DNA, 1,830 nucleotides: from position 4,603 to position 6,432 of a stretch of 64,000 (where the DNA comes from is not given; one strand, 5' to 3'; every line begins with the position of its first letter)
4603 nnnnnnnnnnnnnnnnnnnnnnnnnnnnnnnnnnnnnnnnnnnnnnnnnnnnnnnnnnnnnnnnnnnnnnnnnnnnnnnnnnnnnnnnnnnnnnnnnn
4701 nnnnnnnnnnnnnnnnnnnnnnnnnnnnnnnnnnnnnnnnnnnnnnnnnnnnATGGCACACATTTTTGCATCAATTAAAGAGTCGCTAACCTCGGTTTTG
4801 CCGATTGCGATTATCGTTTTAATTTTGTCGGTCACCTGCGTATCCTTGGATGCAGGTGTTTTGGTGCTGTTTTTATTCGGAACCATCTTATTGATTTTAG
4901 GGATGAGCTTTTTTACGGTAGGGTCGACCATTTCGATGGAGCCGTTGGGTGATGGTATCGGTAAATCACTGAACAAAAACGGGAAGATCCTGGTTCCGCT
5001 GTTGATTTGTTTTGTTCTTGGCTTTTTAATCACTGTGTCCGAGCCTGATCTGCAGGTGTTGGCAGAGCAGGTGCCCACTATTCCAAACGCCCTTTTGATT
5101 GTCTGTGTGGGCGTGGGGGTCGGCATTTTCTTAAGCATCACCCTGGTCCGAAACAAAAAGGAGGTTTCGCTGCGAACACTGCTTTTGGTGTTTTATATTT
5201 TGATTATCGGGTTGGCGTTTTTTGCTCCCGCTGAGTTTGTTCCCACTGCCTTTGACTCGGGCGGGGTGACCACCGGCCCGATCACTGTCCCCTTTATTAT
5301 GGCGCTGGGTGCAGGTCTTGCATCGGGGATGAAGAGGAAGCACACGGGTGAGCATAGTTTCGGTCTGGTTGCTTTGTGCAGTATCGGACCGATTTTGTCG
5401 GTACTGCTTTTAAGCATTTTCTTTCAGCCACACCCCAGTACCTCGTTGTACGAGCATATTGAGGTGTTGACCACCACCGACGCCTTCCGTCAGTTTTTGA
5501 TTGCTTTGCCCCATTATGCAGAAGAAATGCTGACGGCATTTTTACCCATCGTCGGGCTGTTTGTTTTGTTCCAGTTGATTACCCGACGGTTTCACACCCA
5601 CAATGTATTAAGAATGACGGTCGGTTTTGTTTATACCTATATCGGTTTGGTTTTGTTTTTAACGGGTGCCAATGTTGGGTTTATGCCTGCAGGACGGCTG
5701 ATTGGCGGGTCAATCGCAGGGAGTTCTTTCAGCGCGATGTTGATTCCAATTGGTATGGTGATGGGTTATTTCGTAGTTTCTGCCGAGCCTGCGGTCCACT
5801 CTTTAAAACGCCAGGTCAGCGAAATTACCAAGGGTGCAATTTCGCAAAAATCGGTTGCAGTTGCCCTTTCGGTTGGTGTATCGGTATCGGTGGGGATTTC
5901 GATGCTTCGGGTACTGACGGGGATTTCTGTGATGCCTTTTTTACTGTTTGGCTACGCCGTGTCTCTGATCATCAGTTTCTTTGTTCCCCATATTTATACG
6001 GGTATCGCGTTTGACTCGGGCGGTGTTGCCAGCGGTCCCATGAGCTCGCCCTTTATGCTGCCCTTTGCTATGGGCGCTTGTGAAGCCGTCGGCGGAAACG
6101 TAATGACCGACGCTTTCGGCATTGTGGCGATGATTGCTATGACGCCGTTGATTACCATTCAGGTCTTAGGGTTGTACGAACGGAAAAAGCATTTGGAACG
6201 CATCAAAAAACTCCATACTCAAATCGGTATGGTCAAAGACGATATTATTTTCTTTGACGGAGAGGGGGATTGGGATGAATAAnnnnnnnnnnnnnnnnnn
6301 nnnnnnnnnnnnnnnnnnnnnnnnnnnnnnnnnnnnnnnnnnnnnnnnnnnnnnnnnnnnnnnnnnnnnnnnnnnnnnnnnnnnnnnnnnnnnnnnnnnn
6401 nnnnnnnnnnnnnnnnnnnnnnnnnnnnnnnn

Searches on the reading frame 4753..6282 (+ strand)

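Call 72: search_protein_families(library=pfam, proteins=[window:4753-6282:+], max_evalue=0.00001)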
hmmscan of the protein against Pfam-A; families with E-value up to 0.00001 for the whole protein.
window:4753-6282:+ (509 aa): 1 family
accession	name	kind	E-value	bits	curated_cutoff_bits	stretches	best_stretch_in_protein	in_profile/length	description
PF07556.16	DUF1538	-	1e-128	427.3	22.6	2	266-474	1-210/211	Protein of unknown function (DUF1538)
